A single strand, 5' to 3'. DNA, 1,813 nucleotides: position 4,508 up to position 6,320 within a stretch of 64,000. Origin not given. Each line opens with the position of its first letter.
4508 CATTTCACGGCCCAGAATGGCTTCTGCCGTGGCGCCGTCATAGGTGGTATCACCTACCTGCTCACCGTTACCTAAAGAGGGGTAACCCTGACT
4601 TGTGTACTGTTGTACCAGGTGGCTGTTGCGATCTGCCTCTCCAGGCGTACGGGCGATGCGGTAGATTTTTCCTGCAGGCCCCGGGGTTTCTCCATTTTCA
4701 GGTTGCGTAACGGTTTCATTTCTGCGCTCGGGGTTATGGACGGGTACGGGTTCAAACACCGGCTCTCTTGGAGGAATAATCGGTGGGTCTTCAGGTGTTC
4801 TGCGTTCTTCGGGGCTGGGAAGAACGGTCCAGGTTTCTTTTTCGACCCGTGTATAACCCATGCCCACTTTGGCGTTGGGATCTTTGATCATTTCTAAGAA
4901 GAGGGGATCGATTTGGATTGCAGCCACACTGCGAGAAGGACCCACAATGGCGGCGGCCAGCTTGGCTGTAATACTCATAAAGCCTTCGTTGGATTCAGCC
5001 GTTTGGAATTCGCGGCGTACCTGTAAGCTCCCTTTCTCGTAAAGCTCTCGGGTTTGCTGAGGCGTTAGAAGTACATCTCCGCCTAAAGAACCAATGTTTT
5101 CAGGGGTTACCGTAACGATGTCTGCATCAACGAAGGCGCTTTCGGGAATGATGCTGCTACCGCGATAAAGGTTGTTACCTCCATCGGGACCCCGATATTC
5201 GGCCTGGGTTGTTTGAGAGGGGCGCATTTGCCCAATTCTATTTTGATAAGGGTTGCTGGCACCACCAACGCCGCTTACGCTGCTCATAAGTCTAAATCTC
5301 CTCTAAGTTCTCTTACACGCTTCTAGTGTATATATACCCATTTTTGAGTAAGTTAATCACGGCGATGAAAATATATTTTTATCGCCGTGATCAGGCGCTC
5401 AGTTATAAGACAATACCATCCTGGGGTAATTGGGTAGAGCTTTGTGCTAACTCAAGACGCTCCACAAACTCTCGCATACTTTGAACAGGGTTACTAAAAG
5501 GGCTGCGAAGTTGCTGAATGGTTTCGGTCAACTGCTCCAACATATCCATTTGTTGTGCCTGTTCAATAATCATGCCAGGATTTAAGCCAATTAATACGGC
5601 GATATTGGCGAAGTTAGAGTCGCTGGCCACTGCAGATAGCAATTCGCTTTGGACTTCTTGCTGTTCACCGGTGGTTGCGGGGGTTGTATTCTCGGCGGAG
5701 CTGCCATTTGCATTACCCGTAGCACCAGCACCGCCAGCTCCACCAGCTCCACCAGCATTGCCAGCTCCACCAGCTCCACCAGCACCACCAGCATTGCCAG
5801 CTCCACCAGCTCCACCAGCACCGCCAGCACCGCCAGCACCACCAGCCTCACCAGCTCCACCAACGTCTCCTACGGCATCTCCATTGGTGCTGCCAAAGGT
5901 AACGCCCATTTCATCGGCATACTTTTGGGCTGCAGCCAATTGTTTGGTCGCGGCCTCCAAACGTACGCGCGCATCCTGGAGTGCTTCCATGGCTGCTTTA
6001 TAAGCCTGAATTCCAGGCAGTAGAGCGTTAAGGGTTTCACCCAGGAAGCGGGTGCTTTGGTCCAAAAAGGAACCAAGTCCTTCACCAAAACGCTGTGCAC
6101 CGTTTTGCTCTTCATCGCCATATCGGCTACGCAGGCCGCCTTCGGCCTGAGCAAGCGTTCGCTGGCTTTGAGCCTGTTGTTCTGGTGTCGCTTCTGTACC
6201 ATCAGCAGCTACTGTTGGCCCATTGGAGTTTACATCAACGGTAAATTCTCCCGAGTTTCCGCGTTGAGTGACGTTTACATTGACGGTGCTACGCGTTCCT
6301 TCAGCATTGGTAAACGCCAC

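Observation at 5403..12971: The 389-aa and 2114-aa proteins are mini and maxi versions of one scaffold: conserved terminal helical modules around a replaceable core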

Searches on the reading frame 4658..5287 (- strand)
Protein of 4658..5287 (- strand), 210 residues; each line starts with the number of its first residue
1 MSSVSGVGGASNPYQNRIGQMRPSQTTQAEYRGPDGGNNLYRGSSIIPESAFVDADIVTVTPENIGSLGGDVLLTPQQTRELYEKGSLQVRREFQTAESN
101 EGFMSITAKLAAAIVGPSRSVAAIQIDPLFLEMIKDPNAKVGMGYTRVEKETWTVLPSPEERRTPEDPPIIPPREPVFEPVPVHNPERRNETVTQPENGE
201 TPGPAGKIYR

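Call 45: search_solved_structures(query=A3, max_evalue=10)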
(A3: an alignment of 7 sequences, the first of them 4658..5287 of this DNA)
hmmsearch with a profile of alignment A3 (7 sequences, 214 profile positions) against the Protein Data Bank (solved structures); distinct sequences matched with E-value up to 10: 3.
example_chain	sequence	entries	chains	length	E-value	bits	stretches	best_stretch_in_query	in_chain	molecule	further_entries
7zs2_A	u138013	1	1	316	0.69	12.9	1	101-174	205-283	Hypothetical (Diheme) protein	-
7zs0_A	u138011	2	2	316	0.74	12.8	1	101-173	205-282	Hypothetical (Diheme) protein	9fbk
7zs1_A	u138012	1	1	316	0.76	12.8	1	101-173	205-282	Hypothetical (Diheme) protein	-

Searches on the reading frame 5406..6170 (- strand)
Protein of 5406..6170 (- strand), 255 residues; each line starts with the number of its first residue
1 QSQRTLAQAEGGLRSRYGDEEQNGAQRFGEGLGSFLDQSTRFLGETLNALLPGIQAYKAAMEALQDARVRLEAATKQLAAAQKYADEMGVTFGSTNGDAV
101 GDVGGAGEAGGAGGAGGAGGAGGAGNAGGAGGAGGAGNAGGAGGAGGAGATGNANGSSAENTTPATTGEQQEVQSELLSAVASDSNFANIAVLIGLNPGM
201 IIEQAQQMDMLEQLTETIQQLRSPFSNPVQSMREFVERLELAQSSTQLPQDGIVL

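Call 64: predict_structure(alignment_id=A5)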
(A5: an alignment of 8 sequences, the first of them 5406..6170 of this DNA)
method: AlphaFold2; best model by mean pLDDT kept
length: 255 residues; sequences in the alignment: 8
mean_pLDDT: 53.6   pTM: 0.30
mean pLDDT of the five models: 53.6, 51.9, 49.7, 46.1, 41.5
residues with pLDDT >= 90: 0; 70-90: 61; 50-70: 75; < 50: 119
segments of 3 or more residues with pLDDT < 50: 1-3, 18-26, 28-36, 88-166, 247-255
pLDDT, mean of each block of 10 residues (from residue 1): 50 51 45 48 50 52 52 56 51 41 36 33 36 38 38 33 45 62 76 81 78 79 78 81 58 35
secondary structure, 60 per line:
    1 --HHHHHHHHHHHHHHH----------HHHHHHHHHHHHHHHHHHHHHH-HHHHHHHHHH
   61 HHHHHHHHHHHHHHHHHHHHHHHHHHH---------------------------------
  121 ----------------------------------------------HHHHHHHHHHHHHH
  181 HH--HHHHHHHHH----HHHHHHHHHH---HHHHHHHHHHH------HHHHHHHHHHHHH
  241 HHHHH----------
elements in order: H3-17 H28-49 H51-87 H167-182 H185-193 H198-207 H211-221 H228-245
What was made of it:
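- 5898..6122 (-): Giant C-module (residues 1876-1950): a helix, a kink at LLPGIQ, then a second helix. AF2 helices at W2114 1887-1908 and 1910-1946 (call 64).
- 5673..5897 (-): Gly/Ala-rich linker (residues 1951-2025). Contains a 9/36-nt tandem repeat at 5723-5862 encoding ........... Disordered in AF2 (call 64).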

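Call 69: fold_search(model_id=the predicted structure, library=pdb)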
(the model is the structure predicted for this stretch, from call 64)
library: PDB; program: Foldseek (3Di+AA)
matches with E <= 10: 45; with E <= 0.001: 0
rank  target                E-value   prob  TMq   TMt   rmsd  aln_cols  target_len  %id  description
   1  2e1e                  1.2e+00  0.14  0.14  0.30  12.8        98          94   11  Crystal structure of the HRDC Domain of Human Werner Syndrome Protein, WRN (released 2006-12-12)
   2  7dgw                  1.3e+00  0.33  0.19  0.42   6.8        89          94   15  De novo designed protein H4A2S (released 2021-11-24)
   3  4u9e                  2.3e+00  0.09  0.12  0.28   9.4        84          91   14  Crystal structure of the Zn-directed tetramer of the engineered cyt cb562 variant, A104/57G AB3 (released 2015-01-21)
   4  1x3a_MODEL_1_A        2.4e+00  0.10  0.16  0.32  10.6       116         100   17  Solution structure of the BSD domain of human Synapse associated protein 1 (released 2005-11-02)
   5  5h6i_A                2.7e+00  0.15  0.18  0.20   8.8        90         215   18  Crystal Structure of GBS CAMP Factor (released 2017-11-22)
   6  2rrd_MODEL_1_A        2.9e+00  0.08  0.16  0.30  10.8       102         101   10  Structure of HRDC domain from human Bloom syndrome protein, BLM (released 2010-09-08)
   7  1de4_C                3.1e+00  0.08  0.13  0.06  15.9        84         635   10  HEMOCHROMATOSIS PROTEIN HFE COMPLEXED WITH TRANSFERRIN RECEPTOR (released 2000-01-19)
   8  7aud_A                3.5e+00  0.07  0.15  0.09  11.0        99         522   10  Structure of an engineered helicase domain construct for human Bloom syndrome protein (BLM) (released 2020-12-16)
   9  9hcd_R                3.7e+00  0.18  0.18  0.31   5.9        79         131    9  Mouse mitoribosome large subunit assembly intermediate (with uL16m) bound to MRM3-dimer, DDX28 and the MALSU-L0R8F8-mt (released 2025-06-11)
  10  9rgy_B                3.7e+00  0.06  0.12  0.27  13.8        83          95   14  X-ray crystal structure of a de novo designed single-chain antiparallel 3-helix coiled-coil bundle, sc-apCC3-CW-0NTT (released 2025-09-03)
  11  6qs0_MODEL_1_A        4.1e+00  0.06  0.14  0.23   8.0        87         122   15  NMR structure of BB_A03, Borrelia burgdorferi outer surface lipoprotein (released 2020-03-18)
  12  8wib_T                4.4e+00  0.09  0.16  0.27   7.2        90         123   14  Cryo- EM structure of Mycobacterium smegmatis 70S ribosome, E- tRNA and RafH. (released 2024-02-28)
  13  8b3z_D                5.0e+00  0.07  0.14  0.34   7.7        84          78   12  SigE N-terminal Domain (released 2023-08-23)
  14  9i5v_T                5.3e+00  0.15  0.17  0.34   4.6        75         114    9  70S P. gingivalis ribosome erm-delta-porN strain (released 2025-08-20)
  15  7m4v_P                5.9e+00  0.15  0.19  0.37   4.9        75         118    8  A. baumannii Ribosome-Eravacycline complex: 50S (released 2021-05-19)
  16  9bh1                  5.9e+00  0.06  0.13  0.09   8.6        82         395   17  Apo GltPh, intermediate outward-facing state (released 2025-03-12)
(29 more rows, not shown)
